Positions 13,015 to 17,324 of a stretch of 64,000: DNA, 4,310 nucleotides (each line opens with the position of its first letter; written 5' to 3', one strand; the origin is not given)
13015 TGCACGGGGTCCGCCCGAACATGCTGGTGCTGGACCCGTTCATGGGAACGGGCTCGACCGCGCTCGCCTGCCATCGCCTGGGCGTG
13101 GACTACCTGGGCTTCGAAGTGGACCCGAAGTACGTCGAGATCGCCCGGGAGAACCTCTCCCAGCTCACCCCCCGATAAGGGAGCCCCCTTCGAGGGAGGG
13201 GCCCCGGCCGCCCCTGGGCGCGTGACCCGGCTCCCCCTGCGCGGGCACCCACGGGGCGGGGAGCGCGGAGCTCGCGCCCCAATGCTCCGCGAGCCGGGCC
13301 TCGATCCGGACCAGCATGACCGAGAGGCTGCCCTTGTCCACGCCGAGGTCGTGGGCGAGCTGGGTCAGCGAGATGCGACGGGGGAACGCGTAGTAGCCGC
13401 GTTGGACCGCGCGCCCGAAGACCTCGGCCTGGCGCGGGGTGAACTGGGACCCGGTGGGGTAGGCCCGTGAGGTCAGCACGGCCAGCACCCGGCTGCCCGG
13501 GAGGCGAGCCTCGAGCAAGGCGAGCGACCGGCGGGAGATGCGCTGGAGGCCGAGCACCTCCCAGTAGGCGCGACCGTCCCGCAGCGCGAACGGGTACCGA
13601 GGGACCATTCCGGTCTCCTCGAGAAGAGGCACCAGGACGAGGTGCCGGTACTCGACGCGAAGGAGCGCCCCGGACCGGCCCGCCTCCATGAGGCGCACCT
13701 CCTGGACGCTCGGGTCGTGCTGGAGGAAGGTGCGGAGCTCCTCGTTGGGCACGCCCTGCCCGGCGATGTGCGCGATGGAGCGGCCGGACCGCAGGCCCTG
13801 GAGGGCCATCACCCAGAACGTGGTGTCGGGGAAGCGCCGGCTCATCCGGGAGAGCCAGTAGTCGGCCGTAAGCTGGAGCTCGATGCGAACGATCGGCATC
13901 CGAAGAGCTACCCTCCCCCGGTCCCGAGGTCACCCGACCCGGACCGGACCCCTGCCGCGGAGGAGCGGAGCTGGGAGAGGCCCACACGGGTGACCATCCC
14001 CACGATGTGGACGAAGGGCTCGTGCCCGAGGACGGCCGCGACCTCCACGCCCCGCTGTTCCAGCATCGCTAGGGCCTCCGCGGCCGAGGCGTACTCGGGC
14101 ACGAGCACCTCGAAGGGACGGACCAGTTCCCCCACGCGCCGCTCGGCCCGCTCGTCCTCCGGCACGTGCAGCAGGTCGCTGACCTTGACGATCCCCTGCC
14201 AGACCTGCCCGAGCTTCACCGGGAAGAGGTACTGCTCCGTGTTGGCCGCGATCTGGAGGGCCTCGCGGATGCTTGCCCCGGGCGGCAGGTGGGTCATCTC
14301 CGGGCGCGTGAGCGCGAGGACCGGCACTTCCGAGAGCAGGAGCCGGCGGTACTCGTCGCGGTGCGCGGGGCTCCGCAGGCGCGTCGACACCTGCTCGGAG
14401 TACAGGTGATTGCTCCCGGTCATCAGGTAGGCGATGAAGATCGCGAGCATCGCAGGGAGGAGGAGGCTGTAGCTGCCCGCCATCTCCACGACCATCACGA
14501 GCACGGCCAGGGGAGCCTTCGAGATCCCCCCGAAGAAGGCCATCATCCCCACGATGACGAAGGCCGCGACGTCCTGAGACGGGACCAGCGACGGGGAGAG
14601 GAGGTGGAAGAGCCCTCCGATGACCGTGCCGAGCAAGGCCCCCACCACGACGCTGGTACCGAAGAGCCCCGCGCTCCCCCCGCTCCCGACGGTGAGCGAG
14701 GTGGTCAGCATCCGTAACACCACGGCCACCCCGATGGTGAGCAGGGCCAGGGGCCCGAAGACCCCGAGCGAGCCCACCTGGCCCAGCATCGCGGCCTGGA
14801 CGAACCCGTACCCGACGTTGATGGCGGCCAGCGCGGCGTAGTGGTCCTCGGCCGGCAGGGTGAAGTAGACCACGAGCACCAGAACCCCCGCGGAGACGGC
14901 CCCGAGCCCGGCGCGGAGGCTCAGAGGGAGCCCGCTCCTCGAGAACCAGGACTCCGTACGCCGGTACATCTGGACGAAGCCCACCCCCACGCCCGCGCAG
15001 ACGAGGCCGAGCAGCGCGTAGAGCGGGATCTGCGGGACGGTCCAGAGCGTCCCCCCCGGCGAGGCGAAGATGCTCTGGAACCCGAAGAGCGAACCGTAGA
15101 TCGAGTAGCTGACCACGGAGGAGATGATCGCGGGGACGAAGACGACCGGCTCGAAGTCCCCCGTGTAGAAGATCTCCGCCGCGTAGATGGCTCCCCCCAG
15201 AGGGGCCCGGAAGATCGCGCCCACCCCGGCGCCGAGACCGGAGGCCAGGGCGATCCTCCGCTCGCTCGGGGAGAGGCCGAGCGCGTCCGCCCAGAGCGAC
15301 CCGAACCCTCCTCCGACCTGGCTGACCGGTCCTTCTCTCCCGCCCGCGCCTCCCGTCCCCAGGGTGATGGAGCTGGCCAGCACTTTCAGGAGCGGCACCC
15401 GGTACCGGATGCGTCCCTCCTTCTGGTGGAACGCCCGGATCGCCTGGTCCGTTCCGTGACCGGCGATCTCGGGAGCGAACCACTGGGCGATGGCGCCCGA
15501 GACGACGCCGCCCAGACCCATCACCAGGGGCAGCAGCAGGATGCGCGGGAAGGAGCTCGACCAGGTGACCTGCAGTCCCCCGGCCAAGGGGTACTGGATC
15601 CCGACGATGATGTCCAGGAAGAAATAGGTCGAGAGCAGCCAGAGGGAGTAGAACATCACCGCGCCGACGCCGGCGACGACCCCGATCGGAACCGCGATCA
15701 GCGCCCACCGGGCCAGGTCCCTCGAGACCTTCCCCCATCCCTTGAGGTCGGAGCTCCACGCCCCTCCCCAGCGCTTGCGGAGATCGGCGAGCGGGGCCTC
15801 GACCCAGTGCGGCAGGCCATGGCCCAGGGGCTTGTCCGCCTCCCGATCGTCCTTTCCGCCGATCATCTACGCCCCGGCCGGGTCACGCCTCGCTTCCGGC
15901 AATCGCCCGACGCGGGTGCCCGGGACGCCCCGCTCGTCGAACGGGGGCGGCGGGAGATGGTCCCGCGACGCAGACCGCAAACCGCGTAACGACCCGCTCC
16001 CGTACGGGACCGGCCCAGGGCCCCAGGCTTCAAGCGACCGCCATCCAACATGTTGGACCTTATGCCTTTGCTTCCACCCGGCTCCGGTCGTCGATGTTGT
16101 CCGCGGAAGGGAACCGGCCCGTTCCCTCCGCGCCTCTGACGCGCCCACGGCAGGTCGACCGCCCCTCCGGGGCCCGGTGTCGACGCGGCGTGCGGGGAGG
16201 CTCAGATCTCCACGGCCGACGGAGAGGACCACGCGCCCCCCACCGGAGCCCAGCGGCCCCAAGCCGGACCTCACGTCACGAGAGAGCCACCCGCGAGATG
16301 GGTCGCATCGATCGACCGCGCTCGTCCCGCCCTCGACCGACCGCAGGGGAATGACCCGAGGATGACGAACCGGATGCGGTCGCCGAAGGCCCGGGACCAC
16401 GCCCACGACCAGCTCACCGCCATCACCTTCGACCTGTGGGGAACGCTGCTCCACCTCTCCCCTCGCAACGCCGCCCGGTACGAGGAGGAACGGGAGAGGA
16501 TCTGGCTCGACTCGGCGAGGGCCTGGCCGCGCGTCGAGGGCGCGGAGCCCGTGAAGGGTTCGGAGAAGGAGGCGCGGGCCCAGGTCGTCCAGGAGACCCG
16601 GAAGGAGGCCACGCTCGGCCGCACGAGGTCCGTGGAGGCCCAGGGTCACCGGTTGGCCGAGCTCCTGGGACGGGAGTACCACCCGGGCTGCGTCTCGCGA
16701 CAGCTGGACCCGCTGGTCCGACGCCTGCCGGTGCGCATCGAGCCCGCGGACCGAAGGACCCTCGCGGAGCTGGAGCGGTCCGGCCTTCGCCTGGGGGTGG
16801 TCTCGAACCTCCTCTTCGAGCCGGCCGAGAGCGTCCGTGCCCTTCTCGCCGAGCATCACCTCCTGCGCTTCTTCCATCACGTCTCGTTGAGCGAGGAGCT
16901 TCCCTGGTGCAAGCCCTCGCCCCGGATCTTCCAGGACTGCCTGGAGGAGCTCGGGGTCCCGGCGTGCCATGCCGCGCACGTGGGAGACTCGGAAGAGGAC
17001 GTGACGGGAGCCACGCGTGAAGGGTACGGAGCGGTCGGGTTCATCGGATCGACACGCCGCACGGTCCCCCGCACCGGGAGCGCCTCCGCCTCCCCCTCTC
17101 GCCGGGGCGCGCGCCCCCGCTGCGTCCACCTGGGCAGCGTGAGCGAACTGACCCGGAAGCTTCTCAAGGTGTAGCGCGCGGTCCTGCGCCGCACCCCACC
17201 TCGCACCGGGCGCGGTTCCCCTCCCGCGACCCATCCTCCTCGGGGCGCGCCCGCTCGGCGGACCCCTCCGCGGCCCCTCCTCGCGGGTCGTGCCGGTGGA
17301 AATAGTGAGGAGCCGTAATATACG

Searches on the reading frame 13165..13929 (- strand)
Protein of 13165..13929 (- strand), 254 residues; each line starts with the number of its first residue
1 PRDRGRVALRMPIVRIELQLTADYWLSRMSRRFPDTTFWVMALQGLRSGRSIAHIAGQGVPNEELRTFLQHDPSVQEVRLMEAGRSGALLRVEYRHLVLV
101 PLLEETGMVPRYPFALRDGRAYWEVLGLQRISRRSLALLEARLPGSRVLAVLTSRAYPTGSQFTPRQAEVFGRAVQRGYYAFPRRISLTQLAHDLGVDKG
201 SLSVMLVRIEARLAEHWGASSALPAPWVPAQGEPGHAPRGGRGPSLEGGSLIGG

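Call 32: search_protein_families(library=pfam, proteins=[window:13165-13929:-], max_evalue=0.0001)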
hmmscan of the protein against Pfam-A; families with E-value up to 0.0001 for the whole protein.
window:13165-13929:- (254 aa): 1 family
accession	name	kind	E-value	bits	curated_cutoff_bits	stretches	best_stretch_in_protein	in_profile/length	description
PF04967.18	HTH_10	-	5e-11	42.7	23.1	1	163-214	1-52/53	HTH DNA binding domain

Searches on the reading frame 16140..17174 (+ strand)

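Call 33: search_protein_families(library=pfam, proteins=[window:16140-17174:+], max_evalue=0.0001)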
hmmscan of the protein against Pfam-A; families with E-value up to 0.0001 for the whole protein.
window:16140-17174:+ (344 aa): 3 families
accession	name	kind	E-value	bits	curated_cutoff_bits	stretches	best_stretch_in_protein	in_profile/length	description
PF00702.32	Hydrolase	-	1.1e-15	59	26.4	1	93-292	2-188/191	haloacid dehalogenase-like hydrolase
PF13419.12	HAD_2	-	1.6e-11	45.1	23.8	1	206-296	86-173/178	Haloacid dehalogenase-like hydrolase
PF13242.12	Hydrolase_like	-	9e-05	22.7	22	0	258-299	4-46/75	HAD-hyrolase-like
